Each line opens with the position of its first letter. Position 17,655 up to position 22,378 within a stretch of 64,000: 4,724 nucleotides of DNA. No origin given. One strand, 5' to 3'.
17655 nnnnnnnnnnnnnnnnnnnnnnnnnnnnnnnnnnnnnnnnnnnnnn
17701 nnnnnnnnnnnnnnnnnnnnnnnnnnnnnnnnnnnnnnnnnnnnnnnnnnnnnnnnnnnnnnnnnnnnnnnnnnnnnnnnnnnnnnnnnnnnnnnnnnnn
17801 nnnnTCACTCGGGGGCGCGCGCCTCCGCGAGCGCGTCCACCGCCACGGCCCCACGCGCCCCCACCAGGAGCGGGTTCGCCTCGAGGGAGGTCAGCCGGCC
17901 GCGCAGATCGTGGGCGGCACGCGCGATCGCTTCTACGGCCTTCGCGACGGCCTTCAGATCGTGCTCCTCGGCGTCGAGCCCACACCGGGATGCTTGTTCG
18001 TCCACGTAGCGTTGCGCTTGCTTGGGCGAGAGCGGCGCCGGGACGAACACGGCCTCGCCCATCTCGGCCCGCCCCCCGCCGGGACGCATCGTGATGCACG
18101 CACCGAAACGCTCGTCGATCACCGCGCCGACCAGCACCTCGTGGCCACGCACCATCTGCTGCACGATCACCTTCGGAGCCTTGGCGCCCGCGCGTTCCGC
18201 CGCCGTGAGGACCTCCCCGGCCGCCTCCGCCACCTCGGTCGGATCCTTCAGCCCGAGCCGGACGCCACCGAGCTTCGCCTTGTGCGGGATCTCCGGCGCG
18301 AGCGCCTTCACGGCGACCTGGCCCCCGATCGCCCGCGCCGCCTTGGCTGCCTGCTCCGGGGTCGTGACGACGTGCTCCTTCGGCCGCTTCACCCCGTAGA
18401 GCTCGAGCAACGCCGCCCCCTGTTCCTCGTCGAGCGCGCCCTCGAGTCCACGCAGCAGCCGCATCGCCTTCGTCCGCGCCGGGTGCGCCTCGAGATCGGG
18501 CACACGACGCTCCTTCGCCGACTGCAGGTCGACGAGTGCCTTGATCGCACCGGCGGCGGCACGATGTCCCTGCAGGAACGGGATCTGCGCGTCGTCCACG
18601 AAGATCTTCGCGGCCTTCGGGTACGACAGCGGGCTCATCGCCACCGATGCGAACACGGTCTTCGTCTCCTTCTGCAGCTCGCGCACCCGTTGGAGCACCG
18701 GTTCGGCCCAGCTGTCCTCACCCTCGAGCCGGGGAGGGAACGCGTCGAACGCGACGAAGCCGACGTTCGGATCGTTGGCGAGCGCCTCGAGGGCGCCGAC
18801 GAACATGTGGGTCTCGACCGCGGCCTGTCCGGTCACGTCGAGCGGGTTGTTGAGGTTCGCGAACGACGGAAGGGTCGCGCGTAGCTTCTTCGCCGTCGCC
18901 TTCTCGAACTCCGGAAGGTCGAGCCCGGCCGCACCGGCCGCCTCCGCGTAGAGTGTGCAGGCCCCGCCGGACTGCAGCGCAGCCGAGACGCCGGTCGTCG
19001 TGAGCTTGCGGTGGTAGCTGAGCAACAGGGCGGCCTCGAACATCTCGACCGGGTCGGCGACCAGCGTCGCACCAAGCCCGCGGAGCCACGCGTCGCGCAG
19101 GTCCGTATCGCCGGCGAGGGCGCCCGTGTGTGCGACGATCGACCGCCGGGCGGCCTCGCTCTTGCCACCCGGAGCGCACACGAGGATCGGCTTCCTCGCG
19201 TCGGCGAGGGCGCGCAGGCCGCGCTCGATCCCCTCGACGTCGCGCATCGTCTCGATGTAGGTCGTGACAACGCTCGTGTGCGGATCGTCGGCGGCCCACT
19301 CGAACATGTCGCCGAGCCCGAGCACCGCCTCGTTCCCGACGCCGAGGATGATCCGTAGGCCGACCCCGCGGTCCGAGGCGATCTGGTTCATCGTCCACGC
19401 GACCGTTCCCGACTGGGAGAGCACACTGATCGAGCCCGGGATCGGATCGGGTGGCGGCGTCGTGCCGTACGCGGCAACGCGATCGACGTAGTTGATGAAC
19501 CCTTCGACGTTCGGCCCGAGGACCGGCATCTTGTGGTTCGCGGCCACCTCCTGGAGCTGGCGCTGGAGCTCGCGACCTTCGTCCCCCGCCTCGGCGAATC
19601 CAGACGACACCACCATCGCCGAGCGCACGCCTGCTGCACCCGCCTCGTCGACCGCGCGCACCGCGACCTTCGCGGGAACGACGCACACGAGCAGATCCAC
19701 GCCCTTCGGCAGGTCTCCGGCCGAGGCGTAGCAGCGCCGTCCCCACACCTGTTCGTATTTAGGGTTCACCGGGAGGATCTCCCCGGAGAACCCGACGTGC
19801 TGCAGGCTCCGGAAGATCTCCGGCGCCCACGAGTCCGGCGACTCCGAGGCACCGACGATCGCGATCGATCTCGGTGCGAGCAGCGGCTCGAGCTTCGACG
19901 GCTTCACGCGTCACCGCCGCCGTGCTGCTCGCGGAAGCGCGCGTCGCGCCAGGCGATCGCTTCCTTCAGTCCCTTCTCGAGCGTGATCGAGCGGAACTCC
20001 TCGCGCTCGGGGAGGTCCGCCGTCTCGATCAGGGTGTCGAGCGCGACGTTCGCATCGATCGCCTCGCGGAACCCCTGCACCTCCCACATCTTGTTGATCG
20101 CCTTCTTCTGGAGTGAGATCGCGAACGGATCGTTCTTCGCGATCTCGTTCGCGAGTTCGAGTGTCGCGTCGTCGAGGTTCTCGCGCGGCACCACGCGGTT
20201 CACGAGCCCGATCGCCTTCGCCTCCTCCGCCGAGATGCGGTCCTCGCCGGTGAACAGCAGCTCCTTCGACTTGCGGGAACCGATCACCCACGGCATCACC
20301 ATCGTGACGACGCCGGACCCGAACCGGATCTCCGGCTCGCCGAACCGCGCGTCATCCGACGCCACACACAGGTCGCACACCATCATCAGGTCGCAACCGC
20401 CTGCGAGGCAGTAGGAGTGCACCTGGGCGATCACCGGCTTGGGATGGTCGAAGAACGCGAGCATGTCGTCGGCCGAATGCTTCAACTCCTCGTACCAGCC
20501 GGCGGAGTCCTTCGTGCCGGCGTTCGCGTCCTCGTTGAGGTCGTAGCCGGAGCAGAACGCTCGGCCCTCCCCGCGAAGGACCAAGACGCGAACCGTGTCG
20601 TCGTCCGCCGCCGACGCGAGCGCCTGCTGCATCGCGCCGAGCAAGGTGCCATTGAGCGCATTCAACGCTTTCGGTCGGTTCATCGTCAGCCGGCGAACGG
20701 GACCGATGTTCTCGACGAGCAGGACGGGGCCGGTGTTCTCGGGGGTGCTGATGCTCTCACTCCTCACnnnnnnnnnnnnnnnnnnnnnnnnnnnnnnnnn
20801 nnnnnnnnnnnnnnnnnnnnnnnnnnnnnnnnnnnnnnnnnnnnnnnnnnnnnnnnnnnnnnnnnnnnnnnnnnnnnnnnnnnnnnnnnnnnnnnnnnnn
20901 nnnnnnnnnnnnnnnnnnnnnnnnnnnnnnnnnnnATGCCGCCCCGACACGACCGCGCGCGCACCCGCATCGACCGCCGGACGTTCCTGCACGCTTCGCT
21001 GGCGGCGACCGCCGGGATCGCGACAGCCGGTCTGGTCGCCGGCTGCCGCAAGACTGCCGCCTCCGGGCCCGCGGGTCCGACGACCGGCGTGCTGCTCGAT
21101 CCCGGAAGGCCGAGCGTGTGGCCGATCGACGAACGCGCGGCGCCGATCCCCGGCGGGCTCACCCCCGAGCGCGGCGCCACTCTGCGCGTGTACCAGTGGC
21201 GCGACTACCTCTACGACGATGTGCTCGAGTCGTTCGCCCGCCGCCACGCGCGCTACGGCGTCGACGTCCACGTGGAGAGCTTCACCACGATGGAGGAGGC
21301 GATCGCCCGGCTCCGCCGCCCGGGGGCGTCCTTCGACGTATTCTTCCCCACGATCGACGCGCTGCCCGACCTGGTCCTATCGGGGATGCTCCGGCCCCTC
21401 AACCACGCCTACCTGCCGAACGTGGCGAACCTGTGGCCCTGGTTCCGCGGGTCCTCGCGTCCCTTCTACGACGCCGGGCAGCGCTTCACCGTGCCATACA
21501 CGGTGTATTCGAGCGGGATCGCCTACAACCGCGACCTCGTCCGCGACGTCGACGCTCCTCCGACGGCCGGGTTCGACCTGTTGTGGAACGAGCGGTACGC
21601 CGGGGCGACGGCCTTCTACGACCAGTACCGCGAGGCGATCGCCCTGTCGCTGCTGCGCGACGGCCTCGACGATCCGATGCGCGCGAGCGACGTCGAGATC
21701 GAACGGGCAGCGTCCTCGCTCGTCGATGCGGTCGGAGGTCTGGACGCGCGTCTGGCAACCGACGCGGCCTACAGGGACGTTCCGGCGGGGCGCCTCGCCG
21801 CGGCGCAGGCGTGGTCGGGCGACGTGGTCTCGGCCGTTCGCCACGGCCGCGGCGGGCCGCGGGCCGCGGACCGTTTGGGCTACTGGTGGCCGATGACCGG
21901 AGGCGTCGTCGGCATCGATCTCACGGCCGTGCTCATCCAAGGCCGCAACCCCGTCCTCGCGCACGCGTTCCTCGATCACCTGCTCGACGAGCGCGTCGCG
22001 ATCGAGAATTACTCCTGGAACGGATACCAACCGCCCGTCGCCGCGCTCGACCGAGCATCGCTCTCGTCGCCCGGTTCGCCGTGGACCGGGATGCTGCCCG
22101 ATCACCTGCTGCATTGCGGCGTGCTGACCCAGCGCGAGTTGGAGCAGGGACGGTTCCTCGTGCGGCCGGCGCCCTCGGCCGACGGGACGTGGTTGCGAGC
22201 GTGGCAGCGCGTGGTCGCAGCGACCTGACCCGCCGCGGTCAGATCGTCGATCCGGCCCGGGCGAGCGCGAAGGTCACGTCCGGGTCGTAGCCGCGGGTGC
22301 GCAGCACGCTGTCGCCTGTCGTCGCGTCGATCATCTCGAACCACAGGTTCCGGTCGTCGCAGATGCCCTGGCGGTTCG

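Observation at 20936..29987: Polyamine-type uptake/oxidation island with three PotD/F-like TAT lipoproteins but a single, split transporter core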

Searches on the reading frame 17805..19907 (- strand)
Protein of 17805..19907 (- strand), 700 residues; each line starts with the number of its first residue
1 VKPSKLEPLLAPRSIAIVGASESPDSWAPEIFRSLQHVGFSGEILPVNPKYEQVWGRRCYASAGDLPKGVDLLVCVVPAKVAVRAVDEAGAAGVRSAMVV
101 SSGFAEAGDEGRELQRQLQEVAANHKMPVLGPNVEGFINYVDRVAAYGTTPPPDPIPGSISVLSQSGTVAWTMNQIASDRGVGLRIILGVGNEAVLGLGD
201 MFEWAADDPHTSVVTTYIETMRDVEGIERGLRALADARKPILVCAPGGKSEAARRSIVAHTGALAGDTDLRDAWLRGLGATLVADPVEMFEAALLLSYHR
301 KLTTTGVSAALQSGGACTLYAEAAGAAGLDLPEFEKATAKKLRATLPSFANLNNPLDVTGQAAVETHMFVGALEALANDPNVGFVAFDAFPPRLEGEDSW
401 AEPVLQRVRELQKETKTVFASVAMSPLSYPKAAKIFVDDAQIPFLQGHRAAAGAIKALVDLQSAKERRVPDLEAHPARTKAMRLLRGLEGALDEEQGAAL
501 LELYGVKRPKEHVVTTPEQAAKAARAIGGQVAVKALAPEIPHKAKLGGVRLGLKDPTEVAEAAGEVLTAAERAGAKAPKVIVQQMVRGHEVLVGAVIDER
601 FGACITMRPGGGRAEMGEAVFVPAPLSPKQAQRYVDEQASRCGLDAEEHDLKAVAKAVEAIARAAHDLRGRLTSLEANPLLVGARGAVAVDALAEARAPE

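Call 53: search_protein_families(library=ncbifam, proteins=[window:17805-19907:-], max_evalue=0.00001)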
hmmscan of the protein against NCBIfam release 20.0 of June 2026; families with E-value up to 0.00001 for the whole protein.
window:17805-19907:- (700 aa): 7 families
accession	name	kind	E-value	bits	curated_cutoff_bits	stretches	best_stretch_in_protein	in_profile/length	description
TIGR02717.1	AcCoA-syn-alpha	equivalog_domain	1.7e-96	323.6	567.15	1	6-460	1-445/447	acetate--CoA ligase alpha subunit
NF045494.1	AcCoALig_Archglob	equivalog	8e-87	292.2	1200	2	5-452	217-653/665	acetate--CoA ligase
NF045493.1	HydDutCoALig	equivalog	3.6e-82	277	1300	1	8-686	5-686/698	4-hydroxybutyrate--CoA ligase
NF045492.1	HydPropCoALig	equivalog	1.6e-75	254.9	1300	2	4-456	246-691/700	3-hydroxypropionate--CoA ligase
NF004230.0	PRK05678.1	equivalog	1.6e-12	47.2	336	1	69-223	65-213/291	succinate--CoA ligase subunit alpha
TIGR01019.1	sucCoAalpha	subfamily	4.3e-11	42.7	353.2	1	69-268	63-257/286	succinate--CoA ligase subunit alpha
NF001913.0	PRK00696.1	equivalog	6.9e-10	38.5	370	1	493-692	4-214/388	ADP-forming succinate--CoA ligase subunit beta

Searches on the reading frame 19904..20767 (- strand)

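Call 53: search_protein_families(library=ncbifam, proteins=[window:19904-20767:-], max_evalue=0.00001)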
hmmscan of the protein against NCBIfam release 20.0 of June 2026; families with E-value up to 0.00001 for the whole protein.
window:19904-20767:- (287 aa): 70 families (the best 25 are shown)
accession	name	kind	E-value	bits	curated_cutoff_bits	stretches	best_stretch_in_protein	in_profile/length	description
NF006140.0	PRK08290.1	subfamily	5.3e-67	226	280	1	16-270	10-283/292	enoyl-CoA hydratase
NF006128.0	PRK08272.1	subfamily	6.5e-56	189.8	257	2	92-281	115-301/308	crotonase/enoyl-CoA hydratase family protein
NF051848.1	EnCoAHydtEchA19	equivalog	4.5e-51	173.9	400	1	16-232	2-220/258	enoyl-CoA hydratase EchA19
NF006008.0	PRK08139.1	equivalog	8.2e-50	169.8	313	1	9-230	6-226/266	enoyl-CoA hydratase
NF004840.0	PRK06190.1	equivalog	5.4e-46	157.3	253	1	13-232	3-221/260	enoyl-CoA hydratase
NF004475.0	PRK05809.1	subfamily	3.4e-45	154.6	394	1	17-231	7-221/260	short-chain-enoyl-CoA hydratase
NF004781.0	PRK06127.1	subfamily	8e-43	147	291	1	15-251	12-250/269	enoyl-CoA hydratase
NF007239.0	PRK09674.1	equivalog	2.8e-42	145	371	1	16-231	6-218/257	2,3-dehydroadipyl-CoA hydratase PaaF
NF004517.0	PRK05862.1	equivalog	2.3e-41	142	396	1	16-230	6-217/257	enoyl-CoA hydratase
NF005802.0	PRK07657.1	equivalog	3.6e-41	141.4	363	1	24-251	14-241/260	enoyl-CoA hydratase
NF004795.0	PRK06143.1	subfamily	4.3e-41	141.1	283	1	24-242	19-235/260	enoyl-CoA hydratase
NF005864.0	PRK07799.1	equivalog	7.4e-39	133.5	316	1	11-232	5-231/266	crotonase/enoyl-CoA hydratase family protein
NF006588.0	PRK09120.1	equivalog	1.5e-38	132.5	276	1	23-246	17-242/276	p-hydroxycinnamoyl CoA hydratase/lyase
NF005925.0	PRK07938.1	equivalog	1.7e-38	132.4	260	1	24-227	12-211/252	enoyl-CoA hydratase family protein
TIGR01929.1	menB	equivalog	4.1e-38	131.4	342.7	1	24-229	13-219/259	1,4-dihydroxy-2-naphthoyl-CoA synthase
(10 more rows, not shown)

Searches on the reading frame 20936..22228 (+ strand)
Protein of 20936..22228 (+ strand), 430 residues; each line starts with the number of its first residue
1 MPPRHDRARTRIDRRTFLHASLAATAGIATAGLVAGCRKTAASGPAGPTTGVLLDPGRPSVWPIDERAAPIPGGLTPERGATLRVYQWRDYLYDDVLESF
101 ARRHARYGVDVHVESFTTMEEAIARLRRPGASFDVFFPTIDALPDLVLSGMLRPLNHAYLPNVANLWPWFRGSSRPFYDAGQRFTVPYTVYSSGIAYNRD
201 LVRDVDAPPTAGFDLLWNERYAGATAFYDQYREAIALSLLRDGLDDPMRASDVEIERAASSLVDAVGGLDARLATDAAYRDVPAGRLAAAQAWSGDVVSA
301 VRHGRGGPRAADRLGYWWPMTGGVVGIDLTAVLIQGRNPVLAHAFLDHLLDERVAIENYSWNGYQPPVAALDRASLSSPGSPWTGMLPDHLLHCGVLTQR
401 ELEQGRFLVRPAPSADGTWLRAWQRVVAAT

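Call 6: search_protein_families(library=pfam, proteins=[window:20936-22228:+])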
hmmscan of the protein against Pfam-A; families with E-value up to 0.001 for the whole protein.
window:20936-22228:+ (430 aa): 2 families
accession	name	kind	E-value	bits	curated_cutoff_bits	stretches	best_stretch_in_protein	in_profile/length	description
PF13416.11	SBP_bac_8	-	4.3e-15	56.7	27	1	105-369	8-263/279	Bacterial extracellular solute-binding protein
PF01547.30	SBP_bac_1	-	9.2e-07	29.6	26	1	111-353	28-304/307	Bacterial extracellular solute-binding protein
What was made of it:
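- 20936..22228 (+): SBP1: a PotD-like Tat lipoprotein binding protein of the 'Arg-type' clade. Its pocket signature at PotD positions 34/35/36/37/83/85/168/171/229/255/257/293 is WRDY-TD-QE-WGDY. Pfam SBP_bac_8 (call 6).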

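Call 7: search_protein_families(library=ncbifam, proteins=[window:20936-22228:+])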
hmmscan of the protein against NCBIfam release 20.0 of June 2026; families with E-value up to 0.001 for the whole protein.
window:20936-22228:+ (430 aa): 2 families
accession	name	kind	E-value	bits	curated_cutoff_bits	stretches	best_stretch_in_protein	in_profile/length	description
NF007962.0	PRK10682.1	equivalog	1.3e-16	60.6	636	1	81-355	30-305/370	spermidine/putrescine ABC transporter substrate-binding protein PotF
NF007048.0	PRK09501.1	equivalog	1.3e-13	50.5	582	1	80-370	26-299/348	spermidine/putrescine ABC transporter substrate-binding protein PotD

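Call 14: search_solved_structures(query=window:20936-22228:+, max_evalue=0.01, show_alignments=1)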
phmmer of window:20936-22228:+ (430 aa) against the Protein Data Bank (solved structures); distinct sequences matched with E-value up to 0.01: 26.
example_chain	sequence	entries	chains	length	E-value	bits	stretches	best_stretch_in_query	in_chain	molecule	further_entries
7xjm_A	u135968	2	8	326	5.3e-20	74.8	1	83-369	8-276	Putrescine-binding periplasmic protein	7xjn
3ttl_A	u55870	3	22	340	4.4e-18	68.5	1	80-367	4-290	Polyamine transport protein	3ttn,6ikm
4eqb_A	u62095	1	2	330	4.8e-17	65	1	82-367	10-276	Spermidine/putrescine ABC superfamily ATP binding cassette transporter, binding protein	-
7oyv_A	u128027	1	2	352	2.8e-16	62.5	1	81-354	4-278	Putrescine-binding periplasmic protein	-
7oyx_A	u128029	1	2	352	7.3e-16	61.2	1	81-354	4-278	Putrescine-binding periplasmic protein PotF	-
1a99_A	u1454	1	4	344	1.3e-15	60.3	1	81-354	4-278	PUTRESCINE-BINDING PROTEIN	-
7oyw_A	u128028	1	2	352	1.4e-15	60.3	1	81-354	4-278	Putrescine-binding periplasmic protein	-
6ye0_B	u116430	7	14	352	1.4e-15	60.2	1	81-354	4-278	Putrescine-binding periplasmic protein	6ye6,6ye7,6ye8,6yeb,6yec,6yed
8asz_A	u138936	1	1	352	2.7e-15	59.3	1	81-354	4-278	Putrescine-binding periplasmic protein PotF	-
7oys_A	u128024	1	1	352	4.9e-15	58.4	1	81-354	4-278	Putrescine-binding periplasmic protein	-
7oyu_A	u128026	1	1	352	4.9e-15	58.4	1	81-354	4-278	Putrescine-binding periplasmic protein PotF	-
7oyy_A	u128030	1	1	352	6.8e-15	58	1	81-354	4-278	Putrescine-binding periplasmic protein PotF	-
7oyt_A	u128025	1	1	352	9.3e-15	57.5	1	81-354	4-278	Putrescine-binding periplasmic protein PotF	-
8at0_A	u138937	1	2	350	1.7e-14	56.6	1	82-354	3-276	Putrescine-binding periplasmic protein PotF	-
8y5h_E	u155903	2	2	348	4.2e-14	55.4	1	80-371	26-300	Spermidine/putrescine-binding periplasmic protein | Putrescine-binding periplasmic protein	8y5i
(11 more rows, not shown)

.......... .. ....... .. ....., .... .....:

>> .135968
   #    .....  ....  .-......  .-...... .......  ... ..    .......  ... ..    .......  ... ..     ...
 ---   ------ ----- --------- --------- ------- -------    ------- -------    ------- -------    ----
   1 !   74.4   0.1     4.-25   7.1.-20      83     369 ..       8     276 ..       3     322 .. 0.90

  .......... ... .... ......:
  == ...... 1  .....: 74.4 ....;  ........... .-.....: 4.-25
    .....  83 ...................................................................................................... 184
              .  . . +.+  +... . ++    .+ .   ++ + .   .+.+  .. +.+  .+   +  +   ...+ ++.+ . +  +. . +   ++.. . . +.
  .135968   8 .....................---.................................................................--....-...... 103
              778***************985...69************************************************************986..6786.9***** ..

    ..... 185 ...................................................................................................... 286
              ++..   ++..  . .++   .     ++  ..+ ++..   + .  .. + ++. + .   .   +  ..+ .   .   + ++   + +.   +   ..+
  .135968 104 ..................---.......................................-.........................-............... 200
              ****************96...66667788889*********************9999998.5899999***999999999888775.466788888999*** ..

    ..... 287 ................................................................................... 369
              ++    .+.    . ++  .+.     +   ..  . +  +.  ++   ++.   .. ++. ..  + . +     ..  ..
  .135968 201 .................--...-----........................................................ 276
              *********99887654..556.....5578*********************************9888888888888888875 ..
